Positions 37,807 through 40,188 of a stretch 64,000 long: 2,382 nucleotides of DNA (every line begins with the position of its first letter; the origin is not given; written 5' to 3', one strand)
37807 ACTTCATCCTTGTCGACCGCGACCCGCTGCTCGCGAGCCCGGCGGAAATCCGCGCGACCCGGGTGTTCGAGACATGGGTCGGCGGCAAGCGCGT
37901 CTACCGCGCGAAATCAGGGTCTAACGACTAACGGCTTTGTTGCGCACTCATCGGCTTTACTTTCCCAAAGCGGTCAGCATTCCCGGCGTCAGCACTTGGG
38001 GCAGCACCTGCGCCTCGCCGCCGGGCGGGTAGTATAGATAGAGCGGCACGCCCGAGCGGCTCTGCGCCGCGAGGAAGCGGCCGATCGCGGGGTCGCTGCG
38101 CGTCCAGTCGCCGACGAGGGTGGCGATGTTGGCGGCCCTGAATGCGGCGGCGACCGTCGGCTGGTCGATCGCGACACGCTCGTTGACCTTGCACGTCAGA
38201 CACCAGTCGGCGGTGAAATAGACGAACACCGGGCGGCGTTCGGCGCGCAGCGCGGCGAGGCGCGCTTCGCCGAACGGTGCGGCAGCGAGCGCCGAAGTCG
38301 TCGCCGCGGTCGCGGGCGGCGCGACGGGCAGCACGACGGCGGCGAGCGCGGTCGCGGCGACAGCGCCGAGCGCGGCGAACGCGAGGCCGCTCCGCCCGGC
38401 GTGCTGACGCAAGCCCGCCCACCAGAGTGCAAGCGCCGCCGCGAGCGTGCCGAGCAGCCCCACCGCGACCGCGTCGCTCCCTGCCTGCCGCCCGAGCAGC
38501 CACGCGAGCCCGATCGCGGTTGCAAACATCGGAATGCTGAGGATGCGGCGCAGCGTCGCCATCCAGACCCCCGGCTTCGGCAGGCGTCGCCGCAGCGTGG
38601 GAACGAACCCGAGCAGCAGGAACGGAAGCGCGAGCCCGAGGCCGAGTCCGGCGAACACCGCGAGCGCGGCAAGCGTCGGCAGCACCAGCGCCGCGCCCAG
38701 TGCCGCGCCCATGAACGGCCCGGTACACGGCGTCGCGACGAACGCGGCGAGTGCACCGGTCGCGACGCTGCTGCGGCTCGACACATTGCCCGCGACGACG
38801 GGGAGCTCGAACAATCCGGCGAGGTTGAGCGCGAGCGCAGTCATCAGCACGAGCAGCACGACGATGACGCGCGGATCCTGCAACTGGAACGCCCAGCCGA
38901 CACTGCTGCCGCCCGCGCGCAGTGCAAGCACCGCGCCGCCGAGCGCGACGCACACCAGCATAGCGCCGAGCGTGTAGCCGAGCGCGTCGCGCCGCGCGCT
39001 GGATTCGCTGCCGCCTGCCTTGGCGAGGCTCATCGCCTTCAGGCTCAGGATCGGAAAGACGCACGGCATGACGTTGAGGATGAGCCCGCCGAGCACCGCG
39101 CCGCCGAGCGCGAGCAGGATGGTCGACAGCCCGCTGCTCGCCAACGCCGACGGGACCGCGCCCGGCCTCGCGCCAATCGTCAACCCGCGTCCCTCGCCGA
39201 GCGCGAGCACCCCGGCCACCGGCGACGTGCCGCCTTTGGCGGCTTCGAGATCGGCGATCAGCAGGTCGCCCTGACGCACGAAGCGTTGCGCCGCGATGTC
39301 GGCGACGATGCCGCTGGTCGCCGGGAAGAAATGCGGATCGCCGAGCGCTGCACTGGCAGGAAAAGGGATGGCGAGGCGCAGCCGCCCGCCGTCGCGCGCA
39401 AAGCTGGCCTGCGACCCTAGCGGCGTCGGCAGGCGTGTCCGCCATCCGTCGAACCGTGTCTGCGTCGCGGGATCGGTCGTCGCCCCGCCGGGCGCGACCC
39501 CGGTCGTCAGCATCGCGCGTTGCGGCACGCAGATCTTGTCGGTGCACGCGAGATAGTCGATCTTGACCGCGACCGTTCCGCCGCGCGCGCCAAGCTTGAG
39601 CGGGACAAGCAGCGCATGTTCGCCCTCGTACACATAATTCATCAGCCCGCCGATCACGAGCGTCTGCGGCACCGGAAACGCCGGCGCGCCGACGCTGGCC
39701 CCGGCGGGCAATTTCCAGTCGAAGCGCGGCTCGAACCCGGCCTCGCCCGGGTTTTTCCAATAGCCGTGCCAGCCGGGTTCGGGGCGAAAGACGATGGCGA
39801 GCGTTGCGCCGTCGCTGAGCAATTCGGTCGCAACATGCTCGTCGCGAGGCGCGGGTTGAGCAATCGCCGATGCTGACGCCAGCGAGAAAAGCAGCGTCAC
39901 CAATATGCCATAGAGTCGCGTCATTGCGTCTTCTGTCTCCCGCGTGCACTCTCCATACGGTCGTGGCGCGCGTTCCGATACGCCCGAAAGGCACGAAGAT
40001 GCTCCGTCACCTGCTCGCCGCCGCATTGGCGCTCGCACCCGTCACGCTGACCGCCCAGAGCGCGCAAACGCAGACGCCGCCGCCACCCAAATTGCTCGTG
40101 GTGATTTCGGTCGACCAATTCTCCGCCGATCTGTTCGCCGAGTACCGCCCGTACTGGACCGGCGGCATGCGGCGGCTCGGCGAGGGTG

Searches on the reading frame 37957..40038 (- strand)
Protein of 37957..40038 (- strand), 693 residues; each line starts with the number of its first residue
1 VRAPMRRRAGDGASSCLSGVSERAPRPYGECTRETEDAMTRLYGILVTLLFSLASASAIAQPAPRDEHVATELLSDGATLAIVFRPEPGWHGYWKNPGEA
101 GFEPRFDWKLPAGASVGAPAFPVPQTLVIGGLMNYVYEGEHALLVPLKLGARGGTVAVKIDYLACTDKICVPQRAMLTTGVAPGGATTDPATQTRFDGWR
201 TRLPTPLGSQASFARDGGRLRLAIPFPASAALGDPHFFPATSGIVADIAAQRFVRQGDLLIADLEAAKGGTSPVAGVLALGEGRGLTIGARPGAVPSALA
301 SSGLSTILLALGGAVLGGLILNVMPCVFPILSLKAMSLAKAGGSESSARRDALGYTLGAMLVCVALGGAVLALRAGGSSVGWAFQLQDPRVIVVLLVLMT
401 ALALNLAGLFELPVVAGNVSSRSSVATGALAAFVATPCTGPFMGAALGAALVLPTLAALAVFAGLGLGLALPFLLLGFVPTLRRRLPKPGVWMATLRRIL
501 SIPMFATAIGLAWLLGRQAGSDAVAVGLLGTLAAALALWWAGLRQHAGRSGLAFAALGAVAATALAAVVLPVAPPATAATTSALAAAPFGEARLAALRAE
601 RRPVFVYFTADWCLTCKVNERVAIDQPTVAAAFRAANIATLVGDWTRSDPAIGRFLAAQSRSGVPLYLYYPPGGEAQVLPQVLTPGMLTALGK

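Call 65: search_protein_families(library=pfam, proteins=[window:37957-40038:-], max_evalue=0.00001)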
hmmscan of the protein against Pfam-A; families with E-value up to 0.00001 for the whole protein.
window:37957-40038:- (693 aa): 3 families
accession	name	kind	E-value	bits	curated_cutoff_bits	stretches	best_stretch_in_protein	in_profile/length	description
PF11412.14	DsbD_N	-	3.3e-20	72.7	25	1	64-176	6-113/119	Thiol:disulfide interchange protein DsbD, N-terminal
PF13899.12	Thioredoxin_7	-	6.4e-19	68.3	27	1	591-672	7-83/83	Thioredoxin-like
PF02683.22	DsbD_TM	-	5.6e-12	45.9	27.1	1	309-511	3-214/219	Cytochrome C biogenesis protein transmembrane domain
